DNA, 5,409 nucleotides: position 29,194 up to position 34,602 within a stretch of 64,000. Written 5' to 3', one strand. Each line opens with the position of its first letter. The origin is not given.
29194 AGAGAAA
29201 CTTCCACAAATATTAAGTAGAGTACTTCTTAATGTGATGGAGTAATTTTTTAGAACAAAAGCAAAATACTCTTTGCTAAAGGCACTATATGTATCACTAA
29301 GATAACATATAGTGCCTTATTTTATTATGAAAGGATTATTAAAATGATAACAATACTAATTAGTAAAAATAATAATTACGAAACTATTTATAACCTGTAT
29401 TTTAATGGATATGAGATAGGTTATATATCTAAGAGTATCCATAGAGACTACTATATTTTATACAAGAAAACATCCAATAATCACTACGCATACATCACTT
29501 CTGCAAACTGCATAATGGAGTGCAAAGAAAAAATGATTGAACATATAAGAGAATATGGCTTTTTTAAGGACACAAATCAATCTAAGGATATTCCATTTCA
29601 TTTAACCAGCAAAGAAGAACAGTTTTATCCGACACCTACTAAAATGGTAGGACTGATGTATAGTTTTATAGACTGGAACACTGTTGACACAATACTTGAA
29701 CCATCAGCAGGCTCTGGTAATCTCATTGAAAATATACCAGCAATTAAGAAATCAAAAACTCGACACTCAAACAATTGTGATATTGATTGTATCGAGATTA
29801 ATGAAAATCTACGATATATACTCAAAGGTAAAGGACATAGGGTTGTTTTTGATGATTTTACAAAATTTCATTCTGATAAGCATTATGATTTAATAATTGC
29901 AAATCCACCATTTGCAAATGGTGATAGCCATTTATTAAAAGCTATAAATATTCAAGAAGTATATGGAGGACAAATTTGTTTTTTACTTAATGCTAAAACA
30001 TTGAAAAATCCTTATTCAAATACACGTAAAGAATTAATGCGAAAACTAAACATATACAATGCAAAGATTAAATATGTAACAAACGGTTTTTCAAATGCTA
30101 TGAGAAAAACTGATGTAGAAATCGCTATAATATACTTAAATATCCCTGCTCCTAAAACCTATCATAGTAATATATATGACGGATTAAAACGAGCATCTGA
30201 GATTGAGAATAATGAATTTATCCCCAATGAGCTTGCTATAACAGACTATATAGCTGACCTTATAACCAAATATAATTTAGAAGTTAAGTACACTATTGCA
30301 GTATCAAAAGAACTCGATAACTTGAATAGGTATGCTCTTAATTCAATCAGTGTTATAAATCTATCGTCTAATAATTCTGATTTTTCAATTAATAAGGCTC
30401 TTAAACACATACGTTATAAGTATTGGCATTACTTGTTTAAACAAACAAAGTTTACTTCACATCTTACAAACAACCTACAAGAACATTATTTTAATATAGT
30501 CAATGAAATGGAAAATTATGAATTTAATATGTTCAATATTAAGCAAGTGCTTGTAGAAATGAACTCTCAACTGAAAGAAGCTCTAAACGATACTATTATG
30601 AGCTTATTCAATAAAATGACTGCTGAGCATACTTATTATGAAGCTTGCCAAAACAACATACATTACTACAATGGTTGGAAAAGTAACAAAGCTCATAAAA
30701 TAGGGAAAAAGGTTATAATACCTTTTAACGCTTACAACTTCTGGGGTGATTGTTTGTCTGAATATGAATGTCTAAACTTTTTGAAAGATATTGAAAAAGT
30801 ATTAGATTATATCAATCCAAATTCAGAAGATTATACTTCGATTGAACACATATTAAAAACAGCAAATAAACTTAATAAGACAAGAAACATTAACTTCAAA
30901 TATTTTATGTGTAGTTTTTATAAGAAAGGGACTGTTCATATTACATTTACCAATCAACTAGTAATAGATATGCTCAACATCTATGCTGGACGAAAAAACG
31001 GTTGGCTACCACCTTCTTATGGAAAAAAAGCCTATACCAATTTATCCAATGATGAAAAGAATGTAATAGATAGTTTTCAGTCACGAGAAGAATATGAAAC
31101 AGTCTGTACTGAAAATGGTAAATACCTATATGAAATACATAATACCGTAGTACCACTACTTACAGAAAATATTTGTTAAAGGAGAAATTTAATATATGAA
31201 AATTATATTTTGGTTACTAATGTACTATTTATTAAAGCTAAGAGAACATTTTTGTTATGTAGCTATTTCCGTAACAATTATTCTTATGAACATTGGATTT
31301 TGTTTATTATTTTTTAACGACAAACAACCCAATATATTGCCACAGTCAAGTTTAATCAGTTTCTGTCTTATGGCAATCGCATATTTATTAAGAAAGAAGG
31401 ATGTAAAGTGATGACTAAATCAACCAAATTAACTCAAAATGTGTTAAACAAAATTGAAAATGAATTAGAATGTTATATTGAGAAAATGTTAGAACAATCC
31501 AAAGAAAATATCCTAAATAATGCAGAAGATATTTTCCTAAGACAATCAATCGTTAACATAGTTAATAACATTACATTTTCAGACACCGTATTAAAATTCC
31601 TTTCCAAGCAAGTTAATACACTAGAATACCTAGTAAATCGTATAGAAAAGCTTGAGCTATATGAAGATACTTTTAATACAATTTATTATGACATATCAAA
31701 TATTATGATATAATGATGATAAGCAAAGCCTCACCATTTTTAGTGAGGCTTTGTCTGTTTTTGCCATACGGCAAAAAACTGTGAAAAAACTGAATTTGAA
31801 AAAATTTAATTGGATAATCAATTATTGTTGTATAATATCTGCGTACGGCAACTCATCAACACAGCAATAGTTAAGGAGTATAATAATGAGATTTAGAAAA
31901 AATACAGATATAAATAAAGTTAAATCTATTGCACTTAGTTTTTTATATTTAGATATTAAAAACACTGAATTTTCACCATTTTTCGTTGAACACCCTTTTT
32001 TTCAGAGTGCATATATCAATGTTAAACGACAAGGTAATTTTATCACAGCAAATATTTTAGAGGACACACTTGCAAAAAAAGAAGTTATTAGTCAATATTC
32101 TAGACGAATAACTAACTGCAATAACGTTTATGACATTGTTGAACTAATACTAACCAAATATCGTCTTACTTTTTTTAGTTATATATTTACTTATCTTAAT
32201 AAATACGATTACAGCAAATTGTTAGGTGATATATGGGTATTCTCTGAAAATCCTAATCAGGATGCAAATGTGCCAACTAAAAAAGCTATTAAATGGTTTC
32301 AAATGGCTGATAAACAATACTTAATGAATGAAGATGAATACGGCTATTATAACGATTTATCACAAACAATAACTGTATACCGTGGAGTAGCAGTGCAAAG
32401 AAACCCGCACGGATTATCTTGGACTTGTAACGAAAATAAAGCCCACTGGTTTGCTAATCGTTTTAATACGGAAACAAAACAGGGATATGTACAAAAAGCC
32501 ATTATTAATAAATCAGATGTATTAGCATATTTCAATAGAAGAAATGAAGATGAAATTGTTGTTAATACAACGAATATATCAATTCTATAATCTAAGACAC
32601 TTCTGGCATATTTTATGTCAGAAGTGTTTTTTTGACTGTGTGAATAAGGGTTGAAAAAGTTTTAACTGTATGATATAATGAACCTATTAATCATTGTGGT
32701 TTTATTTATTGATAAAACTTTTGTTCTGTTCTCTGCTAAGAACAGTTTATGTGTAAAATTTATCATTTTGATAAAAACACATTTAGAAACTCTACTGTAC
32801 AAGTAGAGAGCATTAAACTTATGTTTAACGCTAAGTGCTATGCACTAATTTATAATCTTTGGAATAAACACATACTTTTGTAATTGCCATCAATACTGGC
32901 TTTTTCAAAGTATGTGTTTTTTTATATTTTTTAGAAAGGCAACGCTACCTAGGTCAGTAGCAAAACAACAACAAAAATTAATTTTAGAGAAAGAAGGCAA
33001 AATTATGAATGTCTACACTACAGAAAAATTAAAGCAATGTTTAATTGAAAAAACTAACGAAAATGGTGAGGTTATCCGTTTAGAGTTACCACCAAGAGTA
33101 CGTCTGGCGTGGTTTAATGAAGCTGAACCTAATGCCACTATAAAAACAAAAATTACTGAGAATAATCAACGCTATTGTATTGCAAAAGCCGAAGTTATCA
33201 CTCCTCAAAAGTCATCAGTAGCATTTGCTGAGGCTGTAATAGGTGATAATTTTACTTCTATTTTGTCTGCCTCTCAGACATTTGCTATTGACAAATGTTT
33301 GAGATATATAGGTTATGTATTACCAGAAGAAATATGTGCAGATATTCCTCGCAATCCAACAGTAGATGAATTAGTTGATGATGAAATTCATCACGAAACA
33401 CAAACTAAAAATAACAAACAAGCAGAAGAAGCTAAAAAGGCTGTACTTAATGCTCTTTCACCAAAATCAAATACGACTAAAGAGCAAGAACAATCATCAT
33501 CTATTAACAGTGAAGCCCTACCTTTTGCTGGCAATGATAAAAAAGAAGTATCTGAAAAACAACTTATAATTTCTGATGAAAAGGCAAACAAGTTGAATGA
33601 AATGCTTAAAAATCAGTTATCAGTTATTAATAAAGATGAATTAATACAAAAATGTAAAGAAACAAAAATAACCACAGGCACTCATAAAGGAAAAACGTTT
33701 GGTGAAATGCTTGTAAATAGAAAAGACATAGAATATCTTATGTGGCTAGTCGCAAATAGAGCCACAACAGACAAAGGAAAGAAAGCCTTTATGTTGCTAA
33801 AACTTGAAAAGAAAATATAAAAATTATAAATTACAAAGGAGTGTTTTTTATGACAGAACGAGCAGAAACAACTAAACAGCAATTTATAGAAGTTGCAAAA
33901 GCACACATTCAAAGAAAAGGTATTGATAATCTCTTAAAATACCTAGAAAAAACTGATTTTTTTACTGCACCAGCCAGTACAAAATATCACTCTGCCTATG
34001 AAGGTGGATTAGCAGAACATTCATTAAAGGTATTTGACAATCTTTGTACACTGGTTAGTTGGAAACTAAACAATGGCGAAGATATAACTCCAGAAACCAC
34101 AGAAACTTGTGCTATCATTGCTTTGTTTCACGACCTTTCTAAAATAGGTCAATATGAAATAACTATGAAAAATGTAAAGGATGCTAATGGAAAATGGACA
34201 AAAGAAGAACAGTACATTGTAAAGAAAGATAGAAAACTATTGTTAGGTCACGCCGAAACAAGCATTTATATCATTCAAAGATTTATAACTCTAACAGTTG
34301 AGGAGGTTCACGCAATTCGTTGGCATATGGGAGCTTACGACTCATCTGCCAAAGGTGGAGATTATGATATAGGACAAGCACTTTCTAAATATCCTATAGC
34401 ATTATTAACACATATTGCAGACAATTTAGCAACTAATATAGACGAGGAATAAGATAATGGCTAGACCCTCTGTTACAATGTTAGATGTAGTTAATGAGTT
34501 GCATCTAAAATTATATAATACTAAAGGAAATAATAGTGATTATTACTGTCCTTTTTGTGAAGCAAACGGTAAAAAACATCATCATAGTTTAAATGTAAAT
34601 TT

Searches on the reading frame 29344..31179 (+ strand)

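Call 11: search_protein_families(library=pfam, proteins=[window:29344-31179:+], max_evalue=0.001)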
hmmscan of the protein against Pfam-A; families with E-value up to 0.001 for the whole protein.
window:29344-31179:+ (611 aa): 3 families
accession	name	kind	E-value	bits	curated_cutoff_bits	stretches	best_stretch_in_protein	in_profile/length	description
PF13708.11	DUF4942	-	6.5e-30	104.7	25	1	354-553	2-189/190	Domain of unknown function (DUF4942)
PF05869.16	Dam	-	0.00057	20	28.1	0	181-264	60-142/169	DNA N-6-adenine-methyltransferase (Dam)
PF05175.20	MTS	-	0.00072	19.7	23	0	122-196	40-114/170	Methyltransferase small domain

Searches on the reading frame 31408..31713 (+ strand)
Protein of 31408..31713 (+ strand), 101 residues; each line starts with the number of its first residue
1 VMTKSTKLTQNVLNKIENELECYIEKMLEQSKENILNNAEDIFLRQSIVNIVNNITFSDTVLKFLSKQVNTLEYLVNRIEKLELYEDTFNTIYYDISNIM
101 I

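Call 54: search_protein_families(library=pfam, proteins=[window:31408-31713:+], max_evalue=0.01)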
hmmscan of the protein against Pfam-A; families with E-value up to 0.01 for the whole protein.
window:31408-31713:+ (101 aa): 1 family
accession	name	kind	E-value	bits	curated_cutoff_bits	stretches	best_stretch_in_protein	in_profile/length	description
PF12959.12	DUF3848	-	3.7e-08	33.7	30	1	9-83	2-76/95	Protein of unknown function (DUF3848)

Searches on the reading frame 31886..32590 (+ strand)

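Call 11: search_protein_families(library=pfam, proteins=[window:31886-32590:+], max_evalue=0.001)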
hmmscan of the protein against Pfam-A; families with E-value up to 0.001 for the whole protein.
window:31886-32590:+ (234 aa): 0 families

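Call 96: search_protein_families(library=pfam, proteins=[window:31886-32590:+], max_evalue=1)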
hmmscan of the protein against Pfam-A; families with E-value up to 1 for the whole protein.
window:31886-32590:+ (234 aa): 0 families

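Call 102: search_protein_families(library=phrogs, proteins=[window:31886-32590:+], max_evalue=0.001)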
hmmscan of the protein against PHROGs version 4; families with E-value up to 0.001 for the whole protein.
window:31886-32590:+ (234 aa): 2 families
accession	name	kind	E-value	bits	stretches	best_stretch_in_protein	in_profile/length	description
phrog_4776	-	unknown function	9.7e-41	141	1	76-231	75-229/237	-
phrog_25265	-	unknown function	3e-12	47.8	1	95-227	22-147/151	-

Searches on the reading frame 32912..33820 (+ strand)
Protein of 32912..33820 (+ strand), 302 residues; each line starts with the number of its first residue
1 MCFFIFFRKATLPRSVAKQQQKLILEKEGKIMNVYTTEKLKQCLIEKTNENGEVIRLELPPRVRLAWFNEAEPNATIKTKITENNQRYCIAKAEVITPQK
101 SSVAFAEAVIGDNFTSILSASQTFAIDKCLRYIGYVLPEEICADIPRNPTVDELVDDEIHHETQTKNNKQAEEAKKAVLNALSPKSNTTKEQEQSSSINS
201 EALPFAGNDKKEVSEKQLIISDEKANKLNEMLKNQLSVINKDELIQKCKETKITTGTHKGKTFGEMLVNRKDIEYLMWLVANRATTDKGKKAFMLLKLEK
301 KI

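Call 11: search_protein_families(library=pfam, proteins=[window:32912-33820:+], max_evalue=0.001)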
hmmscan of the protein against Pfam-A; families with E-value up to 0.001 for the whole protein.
window:32912-33820:+ (302 aa): 0 families

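Call 26: find_homologous_proteins(query=window:33005-33817:+)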
Query seq(271 aa) (271 aa): 1 proteins with E <= 0.001 among 906 candidates.
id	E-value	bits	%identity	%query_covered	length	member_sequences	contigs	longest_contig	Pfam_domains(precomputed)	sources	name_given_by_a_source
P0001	1.1e-166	571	97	100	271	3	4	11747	-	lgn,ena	-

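Call 27: find_encoding_contigs(protein=P0001, flank=10000, max_places=10)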
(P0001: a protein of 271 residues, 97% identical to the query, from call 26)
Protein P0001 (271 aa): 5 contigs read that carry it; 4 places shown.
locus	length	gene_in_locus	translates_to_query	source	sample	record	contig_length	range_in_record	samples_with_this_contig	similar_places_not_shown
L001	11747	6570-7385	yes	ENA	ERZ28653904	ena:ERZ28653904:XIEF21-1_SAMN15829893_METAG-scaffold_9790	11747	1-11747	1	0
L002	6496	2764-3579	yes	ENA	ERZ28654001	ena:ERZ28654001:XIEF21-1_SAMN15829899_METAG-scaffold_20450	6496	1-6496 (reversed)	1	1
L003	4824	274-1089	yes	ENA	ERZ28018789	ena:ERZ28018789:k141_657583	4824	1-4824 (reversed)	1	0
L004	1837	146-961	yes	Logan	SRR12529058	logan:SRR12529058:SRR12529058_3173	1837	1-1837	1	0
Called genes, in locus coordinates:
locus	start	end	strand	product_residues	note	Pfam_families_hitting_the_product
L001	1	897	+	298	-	?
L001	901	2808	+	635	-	-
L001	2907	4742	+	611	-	PF13708:DUF4942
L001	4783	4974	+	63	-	-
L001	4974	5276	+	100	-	-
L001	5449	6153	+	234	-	-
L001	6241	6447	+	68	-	-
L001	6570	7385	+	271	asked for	-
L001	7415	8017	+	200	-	PF01966:HD (faint)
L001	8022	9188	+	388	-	PF12965:DUF3854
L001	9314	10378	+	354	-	PF02768:DNA_pol3_beta_3 (weak)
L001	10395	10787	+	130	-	PF02452:PemK_toxin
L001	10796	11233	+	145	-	-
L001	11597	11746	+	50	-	?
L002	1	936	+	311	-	?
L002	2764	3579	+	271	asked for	-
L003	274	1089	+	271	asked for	-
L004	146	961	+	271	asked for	-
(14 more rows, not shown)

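Call 96: search_protein_families(library=pfam, proteins=[window:33002-33820:+], max_evalue=1)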
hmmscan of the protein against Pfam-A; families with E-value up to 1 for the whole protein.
window:33002-33820:+ (272 aa): 1 family
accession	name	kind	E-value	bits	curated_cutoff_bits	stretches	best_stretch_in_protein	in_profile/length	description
PF20600.3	ExoX-like_C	-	0.027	14.3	26.5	1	228-253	6-29/30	Exodeoxyribonuclease X-like C-terminal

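Call 102: search_protein_families(library=phrogs, proteins=[window:33002-33820:+], max_evalue=0.001)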
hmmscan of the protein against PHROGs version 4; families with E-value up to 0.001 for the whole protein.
window:33002-33820:+ (272 aa): 0 families

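Call 103: search_protein_families(library=ncbifam, proteins=[window:33002-33820:+], max_evalue=0.001)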
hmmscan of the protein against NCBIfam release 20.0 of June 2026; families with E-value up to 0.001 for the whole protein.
window:33002-33820:+ (272 aa): 0 families

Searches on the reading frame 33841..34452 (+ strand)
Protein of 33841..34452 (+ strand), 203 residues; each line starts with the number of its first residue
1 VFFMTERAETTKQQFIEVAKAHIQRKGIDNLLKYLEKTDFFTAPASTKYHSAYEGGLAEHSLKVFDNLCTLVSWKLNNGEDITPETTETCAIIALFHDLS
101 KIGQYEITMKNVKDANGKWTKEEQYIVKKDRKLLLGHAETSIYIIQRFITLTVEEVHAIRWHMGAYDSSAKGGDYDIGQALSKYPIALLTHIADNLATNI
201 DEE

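Call 11: search_protein_families(library=pfam, proteins=[window:33841-34452:+], max_evalue=0.001)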
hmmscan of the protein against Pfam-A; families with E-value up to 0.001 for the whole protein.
window:33841-34452:+ (203 aa): 1 family
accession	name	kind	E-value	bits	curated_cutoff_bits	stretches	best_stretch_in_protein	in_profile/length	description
PF01966.28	HD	-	2.5e-05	25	22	1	58-197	2-114/116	HD domain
